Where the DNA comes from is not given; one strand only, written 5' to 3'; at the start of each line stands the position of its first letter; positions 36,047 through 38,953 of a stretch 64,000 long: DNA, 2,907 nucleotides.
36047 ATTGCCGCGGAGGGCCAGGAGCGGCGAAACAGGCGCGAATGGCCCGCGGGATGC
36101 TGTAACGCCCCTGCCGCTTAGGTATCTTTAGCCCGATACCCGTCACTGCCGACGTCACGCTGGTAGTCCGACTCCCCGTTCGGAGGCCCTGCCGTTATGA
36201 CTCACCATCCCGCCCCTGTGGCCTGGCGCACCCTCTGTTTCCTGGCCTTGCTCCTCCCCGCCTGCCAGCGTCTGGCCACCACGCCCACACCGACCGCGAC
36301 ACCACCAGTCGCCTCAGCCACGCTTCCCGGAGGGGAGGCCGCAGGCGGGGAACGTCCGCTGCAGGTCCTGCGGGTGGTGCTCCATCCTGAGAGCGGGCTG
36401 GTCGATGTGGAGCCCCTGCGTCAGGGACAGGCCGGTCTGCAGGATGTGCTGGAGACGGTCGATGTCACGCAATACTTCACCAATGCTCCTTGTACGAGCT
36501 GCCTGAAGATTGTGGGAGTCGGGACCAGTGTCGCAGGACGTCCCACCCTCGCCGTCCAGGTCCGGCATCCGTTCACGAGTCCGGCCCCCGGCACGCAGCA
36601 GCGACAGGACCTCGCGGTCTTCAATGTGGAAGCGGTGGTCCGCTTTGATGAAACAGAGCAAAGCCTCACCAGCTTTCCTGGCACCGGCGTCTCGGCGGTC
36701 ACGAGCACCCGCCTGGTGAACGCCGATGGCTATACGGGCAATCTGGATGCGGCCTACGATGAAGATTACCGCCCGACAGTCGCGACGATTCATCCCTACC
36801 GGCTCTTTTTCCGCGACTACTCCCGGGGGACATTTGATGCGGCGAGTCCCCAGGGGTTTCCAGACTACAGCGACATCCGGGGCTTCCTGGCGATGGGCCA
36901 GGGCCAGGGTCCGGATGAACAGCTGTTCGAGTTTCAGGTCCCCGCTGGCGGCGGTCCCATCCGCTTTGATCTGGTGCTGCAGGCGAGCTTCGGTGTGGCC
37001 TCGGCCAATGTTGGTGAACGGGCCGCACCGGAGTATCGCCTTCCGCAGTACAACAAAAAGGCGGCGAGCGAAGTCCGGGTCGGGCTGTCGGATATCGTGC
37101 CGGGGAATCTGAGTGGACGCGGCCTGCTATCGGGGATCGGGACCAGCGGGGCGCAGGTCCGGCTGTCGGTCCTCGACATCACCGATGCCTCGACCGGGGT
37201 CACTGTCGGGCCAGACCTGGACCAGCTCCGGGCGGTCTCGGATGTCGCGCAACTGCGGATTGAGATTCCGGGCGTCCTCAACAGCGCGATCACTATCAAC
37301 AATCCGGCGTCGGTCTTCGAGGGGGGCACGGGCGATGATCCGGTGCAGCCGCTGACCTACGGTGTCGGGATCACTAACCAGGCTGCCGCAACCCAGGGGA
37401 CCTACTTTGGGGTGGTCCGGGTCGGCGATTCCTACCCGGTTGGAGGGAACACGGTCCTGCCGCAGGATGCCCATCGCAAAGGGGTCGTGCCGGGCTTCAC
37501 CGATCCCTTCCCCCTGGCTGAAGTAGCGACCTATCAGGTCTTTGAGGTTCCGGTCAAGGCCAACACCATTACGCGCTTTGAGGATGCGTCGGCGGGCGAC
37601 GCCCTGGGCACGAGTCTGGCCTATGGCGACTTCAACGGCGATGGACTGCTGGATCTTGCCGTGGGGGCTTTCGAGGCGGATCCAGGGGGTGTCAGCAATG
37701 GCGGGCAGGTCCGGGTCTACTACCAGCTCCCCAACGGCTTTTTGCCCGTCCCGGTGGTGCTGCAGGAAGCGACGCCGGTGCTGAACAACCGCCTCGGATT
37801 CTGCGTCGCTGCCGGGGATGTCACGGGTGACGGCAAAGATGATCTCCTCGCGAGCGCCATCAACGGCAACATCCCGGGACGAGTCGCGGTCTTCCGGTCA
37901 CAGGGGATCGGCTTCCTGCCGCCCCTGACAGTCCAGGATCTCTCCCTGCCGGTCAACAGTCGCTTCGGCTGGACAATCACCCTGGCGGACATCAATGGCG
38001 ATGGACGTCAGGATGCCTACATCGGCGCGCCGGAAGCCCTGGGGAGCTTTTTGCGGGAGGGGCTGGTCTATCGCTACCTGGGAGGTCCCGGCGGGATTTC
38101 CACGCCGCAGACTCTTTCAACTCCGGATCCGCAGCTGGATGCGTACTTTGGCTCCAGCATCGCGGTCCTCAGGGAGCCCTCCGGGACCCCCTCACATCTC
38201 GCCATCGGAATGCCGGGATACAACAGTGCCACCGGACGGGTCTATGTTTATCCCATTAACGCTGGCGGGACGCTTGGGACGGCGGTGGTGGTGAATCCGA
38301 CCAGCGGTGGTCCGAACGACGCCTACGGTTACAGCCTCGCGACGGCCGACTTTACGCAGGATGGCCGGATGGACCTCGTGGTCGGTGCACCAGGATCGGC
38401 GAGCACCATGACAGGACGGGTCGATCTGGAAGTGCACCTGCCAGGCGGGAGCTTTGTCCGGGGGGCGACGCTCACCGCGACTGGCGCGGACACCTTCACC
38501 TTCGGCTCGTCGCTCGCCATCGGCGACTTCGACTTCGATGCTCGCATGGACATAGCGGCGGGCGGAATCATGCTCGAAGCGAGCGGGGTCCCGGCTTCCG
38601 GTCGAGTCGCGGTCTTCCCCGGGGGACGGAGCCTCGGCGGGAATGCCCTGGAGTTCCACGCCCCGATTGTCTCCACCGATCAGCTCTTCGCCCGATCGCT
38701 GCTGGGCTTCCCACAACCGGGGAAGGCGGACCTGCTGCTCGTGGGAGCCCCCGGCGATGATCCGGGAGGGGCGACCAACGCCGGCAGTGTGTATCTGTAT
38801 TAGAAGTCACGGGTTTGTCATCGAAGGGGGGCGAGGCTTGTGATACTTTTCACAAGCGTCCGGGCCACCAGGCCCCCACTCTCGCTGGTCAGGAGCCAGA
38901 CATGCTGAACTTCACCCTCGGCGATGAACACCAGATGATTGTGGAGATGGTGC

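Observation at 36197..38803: The same N-module is grafted onto an FG-GAP/VCBS propeller, so the module behaves as a portable unit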

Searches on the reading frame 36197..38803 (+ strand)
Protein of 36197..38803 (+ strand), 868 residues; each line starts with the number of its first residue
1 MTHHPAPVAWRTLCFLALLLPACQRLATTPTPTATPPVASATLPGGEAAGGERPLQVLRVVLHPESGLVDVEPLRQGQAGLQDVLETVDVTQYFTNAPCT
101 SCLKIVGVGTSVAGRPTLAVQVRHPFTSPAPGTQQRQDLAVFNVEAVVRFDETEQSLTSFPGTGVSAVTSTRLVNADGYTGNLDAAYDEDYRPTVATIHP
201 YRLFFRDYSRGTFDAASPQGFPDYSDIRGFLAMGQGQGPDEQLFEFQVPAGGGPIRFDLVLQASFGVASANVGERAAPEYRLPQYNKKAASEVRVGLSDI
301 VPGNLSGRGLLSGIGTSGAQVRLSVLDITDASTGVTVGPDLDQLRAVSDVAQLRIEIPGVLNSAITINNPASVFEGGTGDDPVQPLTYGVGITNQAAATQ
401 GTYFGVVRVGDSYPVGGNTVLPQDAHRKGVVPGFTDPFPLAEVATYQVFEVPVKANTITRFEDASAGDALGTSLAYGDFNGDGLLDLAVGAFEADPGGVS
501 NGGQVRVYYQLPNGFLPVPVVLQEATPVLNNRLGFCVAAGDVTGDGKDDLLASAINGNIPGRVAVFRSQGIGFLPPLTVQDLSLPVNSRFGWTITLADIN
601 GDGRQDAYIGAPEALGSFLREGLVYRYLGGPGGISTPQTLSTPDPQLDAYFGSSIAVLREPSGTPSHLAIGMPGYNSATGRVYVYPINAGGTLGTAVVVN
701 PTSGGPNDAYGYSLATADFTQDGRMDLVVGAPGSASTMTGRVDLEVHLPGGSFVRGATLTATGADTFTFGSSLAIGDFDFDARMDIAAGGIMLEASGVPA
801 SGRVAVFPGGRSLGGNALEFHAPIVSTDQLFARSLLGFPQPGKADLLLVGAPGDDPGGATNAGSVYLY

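Call 5: search_protein_families(library=pfam, proteins=[window:36197-38803:+], max_evalue=0.1)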
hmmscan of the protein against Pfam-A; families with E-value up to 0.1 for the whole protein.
window:36197-38803:+ (868 aa): 3 families
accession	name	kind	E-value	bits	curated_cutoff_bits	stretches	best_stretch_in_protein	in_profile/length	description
PF01839.29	FG-GAP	-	1.3e-34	118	22.1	6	710-742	1-34/37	FG-GAP repeat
PF13517.12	FG-GAP_3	-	5e-22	78.7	26.9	4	478-551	1-60/61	FG-GAP-like repeat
PF14312.12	FG-GAP_2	-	1e-05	26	23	1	845-868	27-49/49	FG-GAP repeat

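Call 16: search_protein_families(library=ncbifam, proteins=[window:36197-38803:+], max_evalue=0.1)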
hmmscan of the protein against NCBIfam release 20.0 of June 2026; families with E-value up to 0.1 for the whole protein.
window:36197-38803:+ (868 aa): 1 family
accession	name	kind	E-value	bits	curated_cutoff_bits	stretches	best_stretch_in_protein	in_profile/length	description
NF047539.1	XAC2610_fam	domain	0.0065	16.9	35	0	475-495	2-22/89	XAC2610-related protein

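Call 43: find_encoding_contigs(protein=window:36197-38803:+, flank=2000, max_places=4)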
Protein window:36197-38803:+ (868 aa): 1 contig read that carries it; 1 place shown.
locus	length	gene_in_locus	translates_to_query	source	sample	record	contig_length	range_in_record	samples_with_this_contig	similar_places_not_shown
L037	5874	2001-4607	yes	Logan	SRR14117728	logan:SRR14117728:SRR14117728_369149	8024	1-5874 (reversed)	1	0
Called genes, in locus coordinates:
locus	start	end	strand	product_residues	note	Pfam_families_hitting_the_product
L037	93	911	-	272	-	PF06182:ABC2_membrane_6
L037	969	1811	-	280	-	PF06182:ABC2_membrane_6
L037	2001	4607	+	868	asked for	PF14312:FG-GAP_2 (faint), PF01839:FG-GAP (weak), PF13517:FG-GAP_3, PF01839:FG-GAP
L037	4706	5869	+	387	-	PF02771:Acyl-CoA_dh_N, PF02770:Acyl-CoA_dh_M, PF00441:Acyl-CoA_dh_1, PF08028:Acyl-CoA_dh_2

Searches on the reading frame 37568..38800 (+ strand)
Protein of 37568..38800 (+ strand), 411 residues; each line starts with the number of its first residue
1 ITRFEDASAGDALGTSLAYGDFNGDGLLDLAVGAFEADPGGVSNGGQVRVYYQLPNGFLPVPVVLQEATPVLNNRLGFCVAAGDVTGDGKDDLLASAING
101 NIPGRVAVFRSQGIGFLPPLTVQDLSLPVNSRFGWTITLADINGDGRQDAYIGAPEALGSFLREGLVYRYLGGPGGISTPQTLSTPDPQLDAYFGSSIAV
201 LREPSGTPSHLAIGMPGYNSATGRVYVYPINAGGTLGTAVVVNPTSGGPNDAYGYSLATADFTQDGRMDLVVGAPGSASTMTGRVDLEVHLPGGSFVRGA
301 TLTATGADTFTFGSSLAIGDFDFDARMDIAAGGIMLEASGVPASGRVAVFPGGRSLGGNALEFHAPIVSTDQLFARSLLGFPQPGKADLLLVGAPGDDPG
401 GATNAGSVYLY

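Call 73: search_solved_structures(query=window:37568-38800:+, max_evalue=0.001)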
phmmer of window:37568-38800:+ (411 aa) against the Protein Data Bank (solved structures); distinct sequences matched with E-value up to 0.001: 56.
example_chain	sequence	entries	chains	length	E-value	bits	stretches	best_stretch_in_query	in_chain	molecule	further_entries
9e8b_A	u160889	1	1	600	1.9e-11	46.8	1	130-285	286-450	Integrin alpha-IIb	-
9p6s_A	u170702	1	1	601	2e-11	46.7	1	73-199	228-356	Integrin alpha-5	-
4wjk_A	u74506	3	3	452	2.6e-11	46.4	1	73-274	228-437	Integrin alpha-5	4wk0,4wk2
3vi3_A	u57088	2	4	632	3.5e-11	45.9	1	73-199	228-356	Integrin alpha-5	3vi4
4wk4_A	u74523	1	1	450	3.5e-11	45.9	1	73-274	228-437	Integrin alpha-5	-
9nab_B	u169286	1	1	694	4.6e-11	45.5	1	73-199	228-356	Human Integrin alpha 5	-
3fcu_A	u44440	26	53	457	1.5e-10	43.9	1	130-280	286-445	Integrin, alpha 2b | Integrin alpha-IIb | Integrin alphaIIB beta3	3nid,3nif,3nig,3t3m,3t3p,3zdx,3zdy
7td8_A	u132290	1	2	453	1.6e-10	43.8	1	130-279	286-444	Integrin alpha-IIb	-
2vc2_A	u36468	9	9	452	1.6e-10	43.7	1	130-279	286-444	INTEGRIN ALPHA-IIB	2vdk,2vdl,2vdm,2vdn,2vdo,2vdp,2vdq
4z7n_A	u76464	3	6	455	1.6e-10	43.7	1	130-279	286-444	Integrin alpha-IIb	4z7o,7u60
3fcs_A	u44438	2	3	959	1.7e-10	43.7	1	130-284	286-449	Integrin, alpha 2b | Integrin alpha-IIb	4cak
4z7q_A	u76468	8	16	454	1.7e-10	43.6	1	130-279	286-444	Integrin alpha-IIb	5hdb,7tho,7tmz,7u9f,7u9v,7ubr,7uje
11yb_A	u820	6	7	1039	1.8e-10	43.6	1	130-284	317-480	Integrin alpha-IIb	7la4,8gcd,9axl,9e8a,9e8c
8gce_A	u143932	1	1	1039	1.8e-10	43.6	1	130-284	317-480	Integrin alpha-IIb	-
6v4p_A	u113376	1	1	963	1.9e-10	43.5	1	130-284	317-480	Integrin alpha-IIb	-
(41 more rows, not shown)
